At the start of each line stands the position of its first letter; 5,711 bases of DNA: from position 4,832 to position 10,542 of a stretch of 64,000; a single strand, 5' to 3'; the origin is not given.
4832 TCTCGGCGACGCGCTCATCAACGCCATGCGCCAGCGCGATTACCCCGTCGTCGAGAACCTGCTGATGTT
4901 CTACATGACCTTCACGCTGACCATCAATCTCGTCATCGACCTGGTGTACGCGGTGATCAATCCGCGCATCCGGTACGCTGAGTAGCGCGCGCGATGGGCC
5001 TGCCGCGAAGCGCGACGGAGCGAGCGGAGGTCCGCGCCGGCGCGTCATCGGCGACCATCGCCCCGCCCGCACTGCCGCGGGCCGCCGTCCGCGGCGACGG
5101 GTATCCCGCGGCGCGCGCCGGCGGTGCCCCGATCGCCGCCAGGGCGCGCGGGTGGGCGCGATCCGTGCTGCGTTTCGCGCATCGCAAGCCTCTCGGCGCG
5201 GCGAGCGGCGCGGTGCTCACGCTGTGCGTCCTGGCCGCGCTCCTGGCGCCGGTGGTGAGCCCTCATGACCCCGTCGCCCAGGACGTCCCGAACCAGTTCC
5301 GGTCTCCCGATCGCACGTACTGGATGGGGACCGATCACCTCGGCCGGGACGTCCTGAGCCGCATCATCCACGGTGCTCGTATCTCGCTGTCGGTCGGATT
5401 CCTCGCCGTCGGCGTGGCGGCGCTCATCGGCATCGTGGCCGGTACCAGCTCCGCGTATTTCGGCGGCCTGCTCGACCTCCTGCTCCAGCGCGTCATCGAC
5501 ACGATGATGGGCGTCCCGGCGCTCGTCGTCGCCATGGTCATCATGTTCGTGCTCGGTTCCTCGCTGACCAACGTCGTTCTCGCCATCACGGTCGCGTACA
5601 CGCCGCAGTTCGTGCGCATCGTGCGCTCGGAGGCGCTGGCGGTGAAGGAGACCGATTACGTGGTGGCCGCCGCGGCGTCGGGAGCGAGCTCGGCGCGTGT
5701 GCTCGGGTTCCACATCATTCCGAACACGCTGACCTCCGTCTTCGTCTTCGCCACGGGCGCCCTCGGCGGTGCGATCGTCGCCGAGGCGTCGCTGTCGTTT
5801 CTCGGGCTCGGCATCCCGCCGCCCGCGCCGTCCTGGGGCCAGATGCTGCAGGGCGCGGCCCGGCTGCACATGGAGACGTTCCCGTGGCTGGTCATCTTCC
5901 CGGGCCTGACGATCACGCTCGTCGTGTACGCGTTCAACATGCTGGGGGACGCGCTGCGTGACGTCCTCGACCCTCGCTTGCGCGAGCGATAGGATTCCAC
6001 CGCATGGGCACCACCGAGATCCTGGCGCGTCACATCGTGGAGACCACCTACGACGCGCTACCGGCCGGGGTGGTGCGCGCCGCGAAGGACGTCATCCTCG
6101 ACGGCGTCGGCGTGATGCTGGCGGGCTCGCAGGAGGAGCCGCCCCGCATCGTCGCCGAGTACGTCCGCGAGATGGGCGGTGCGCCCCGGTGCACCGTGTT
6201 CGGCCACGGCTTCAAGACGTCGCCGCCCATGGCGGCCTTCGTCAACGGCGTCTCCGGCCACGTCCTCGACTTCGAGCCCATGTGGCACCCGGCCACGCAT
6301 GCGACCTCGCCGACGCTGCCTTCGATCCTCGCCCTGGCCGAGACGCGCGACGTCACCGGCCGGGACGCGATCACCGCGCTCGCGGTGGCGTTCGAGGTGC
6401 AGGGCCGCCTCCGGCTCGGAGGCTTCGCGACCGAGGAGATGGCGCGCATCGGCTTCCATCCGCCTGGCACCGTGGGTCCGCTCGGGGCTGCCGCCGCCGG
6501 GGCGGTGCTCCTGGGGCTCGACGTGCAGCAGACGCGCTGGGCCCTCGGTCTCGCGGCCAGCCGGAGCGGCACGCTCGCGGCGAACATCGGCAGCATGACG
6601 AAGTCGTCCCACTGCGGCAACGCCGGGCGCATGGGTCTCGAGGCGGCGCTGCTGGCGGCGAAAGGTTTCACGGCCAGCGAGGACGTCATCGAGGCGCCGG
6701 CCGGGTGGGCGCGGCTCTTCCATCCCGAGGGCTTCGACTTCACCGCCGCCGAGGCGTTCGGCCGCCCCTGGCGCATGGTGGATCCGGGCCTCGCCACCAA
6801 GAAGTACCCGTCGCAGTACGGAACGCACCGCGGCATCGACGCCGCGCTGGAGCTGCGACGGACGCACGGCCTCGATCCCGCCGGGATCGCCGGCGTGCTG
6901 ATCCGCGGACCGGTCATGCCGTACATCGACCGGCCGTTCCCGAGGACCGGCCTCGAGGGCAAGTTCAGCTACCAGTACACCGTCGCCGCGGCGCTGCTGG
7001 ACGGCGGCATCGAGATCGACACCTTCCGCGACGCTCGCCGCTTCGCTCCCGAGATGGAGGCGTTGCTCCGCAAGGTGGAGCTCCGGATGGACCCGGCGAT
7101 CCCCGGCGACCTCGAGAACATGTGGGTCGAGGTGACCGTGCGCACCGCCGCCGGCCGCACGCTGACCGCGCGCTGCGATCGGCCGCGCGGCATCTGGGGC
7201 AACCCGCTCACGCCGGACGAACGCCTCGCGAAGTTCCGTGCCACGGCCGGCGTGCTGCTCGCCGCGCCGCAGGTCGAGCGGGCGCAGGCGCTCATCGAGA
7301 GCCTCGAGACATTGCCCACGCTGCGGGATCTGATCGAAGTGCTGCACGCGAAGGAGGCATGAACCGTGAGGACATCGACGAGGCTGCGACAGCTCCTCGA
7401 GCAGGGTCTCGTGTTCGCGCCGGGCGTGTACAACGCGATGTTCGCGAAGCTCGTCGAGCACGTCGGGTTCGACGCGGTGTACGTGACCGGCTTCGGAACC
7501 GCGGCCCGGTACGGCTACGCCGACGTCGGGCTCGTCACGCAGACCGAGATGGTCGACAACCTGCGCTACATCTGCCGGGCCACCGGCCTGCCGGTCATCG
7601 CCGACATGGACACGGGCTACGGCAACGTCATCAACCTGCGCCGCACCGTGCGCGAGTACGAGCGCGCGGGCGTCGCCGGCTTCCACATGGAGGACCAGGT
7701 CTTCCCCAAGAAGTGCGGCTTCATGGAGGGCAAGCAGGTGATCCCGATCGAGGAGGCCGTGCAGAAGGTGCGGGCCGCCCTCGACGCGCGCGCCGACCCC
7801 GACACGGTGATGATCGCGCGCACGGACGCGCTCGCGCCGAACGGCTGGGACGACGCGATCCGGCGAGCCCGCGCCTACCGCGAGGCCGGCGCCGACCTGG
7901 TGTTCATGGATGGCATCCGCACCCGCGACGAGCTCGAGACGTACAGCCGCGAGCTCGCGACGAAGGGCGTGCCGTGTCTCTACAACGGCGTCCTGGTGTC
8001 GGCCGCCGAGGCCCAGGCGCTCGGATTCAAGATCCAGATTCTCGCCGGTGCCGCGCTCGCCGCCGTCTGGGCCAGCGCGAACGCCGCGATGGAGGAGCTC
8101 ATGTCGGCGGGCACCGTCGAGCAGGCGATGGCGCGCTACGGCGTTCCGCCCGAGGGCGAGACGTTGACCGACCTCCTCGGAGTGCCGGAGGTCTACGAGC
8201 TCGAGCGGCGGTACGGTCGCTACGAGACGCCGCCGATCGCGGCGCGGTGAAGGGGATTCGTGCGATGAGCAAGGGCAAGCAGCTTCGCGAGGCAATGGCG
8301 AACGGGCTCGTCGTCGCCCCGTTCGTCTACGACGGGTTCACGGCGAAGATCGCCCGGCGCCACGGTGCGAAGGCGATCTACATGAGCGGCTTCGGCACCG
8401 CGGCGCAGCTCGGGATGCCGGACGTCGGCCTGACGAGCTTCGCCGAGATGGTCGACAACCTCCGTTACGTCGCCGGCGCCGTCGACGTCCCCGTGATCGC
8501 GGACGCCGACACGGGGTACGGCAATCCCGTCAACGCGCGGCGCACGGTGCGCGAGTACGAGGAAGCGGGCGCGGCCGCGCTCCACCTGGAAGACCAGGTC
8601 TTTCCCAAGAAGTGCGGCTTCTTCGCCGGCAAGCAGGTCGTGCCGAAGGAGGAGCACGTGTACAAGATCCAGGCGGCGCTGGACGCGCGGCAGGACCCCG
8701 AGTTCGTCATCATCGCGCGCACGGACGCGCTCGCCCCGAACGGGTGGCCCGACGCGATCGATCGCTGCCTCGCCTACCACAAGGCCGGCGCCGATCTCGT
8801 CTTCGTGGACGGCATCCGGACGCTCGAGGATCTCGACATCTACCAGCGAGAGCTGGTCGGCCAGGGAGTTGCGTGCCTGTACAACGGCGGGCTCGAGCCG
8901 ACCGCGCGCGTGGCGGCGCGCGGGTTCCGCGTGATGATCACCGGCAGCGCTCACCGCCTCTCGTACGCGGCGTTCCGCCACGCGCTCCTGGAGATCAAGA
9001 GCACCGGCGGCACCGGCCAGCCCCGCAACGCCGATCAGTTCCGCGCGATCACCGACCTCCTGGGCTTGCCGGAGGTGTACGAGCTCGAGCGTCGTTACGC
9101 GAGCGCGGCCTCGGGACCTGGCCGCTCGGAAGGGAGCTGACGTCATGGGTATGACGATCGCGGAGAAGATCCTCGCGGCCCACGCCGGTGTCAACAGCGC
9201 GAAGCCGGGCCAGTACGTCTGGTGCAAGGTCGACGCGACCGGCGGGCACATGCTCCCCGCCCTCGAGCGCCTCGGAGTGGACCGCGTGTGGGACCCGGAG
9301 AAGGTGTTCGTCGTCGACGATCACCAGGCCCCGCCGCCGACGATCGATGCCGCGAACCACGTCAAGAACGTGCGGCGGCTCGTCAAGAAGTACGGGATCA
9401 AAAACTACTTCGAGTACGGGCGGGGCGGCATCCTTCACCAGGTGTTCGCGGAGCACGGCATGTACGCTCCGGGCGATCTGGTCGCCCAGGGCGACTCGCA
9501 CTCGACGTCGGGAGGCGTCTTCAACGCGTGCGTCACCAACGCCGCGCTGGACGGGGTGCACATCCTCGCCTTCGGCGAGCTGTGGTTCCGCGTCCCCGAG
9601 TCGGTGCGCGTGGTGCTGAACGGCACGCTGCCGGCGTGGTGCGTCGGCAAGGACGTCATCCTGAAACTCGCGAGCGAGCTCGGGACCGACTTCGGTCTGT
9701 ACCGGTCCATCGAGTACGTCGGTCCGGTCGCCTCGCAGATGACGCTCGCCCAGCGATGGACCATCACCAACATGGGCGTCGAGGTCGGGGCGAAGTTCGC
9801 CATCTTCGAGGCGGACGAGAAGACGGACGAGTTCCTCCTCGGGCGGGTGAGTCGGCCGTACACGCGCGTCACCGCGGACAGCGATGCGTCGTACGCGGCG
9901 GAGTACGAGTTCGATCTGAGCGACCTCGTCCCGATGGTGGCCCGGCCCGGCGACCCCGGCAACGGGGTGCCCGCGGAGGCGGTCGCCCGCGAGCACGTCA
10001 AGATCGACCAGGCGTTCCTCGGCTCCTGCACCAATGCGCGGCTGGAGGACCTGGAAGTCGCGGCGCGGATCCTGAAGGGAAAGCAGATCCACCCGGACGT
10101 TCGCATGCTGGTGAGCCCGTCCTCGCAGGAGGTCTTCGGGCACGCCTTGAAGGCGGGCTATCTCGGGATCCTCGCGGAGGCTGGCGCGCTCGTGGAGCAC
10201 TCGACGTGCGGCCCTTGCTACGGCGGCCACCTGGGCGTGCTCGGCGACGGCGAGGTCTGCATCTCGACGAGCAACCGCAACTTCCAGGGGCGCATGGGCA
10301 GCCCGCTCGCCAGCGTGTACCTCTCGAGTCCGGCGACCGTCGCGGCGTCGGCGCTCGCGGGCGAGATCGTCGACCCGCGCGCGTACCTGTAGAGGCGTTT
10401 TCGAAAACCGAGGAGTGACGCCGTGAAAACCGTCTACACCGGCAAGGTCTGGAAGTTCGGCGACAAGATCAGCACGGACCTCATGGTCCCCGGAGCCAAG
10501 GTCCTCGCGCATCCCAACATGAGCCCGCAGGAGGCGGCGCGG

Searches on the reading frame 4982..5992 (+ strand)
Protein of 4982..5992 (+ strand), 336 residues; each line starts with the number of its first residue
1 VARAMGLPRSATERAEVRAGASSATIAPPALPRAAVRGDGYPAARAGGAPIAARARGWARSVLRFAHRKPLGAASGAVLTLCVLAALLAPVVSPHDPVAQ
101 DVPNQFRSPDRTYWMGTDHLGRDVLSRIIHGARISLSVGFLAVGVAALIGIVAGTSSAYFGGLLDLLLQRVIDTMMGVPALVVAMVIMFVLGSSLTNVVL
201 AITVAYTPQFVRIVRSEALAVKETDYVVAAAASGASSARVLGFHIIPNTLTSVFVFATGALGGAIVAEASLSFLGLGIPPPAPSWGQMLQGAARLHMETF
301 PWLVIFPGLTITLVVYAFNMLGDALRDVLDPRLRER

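Call 60: search_protein_families(library=pfam, proteins=[window:4982-5992:+], max_evalue=0.00001)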
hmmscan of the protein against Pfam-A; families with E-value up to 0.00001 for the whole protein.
window:4982-5992:+ (336 aa): 2 families
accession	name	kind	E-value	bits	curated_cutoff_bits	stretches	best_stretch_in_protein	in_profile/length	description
PF00528.27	BPD_transp_1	-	7.4e-32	111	26.4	1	150-334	5-183/184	Binding-protein-dependent transport system inner membrane component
PF12911.12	OppC_N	-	2.6e-06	27.6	23.9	1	66-107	10-51/53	N-terminal TM domain of oligopeptide transport permease C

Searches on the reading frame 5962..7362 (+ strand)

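Call 60: search_protein_families(library=pfam, proteins=[window:5962-7362:+], max_evalue=0.00001)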
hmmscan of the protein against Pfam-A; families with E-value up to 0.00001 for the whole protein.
window:5962-7362:+ (466 aa): 2 families
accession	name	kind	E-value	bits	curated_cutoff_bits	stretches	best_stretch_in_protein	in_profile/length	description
PF03972.19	MmgE_PrpD_N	-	1e-65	221.8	32.1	1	20-255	2-237/244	MmgE/PrpD N-terminal domain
PF19305.4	MmgE_PrpD_C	-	6.6e-33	114.4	32.1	1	282-449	1-172/173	MmgE/PrpD C-terminal domain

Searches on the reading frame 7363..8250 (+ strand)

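Call 60: search_protein_families(library=pfam, proteins=[window:7363-8250:+], max_evalue=0.00001)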
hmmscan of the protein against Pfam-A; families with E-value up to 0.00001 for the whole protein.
window:7363-8250:+ (295 aa): 2 families
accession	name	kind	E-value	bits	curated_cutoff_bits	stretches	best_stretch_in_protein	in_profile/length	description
PF13714.12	PEP_mutase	-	1.2e-50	172.7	31.5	1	8-246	1-239/240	Phosphoenolpyruvate phosphomutase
PF00463.27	ICL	-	1.5e-14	53.9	26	1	77-160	151-237/526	Isocitrate lyase family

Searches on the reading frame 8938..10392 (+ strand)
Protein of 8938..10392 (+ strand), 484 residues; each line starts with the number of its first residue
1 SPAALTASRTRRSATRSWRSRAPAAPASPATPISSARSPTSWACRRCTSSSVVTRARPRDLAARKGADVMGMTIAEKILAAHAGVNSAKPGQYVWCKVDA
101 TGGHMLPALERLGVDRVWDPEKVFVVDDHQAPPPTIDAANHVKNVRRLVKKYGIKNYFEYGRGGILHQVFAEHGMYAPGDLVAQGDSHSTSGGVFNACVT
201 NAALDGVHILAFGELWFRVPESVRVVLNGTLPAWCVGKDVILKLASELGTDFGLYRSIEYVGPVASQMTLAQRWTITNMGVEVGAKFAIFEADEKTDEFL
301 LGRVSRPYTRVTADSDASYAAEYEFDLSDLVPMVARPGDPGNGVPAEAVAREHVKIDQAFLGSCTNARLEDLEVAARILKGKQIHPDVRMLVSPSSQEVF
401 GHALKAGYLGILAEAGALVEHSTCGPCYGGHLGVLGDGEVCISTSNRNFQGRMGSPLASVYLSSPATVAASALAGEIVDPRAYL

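Call 60: search_protein_families(library=pfam, proteins=[window:8938-10392:+], max_evalue=0.00001)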
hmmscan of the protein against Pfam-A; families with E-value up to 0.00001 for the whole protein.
window:8938-10392:+ (484 aa): 1 family
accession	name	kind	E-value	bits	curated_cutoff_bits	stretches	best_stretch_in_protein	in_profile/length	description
PF00330.25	Aconitase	-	1.2e-83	282.1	28.7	1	139-475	84-463/463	Aconitase family (aconitate hydratase)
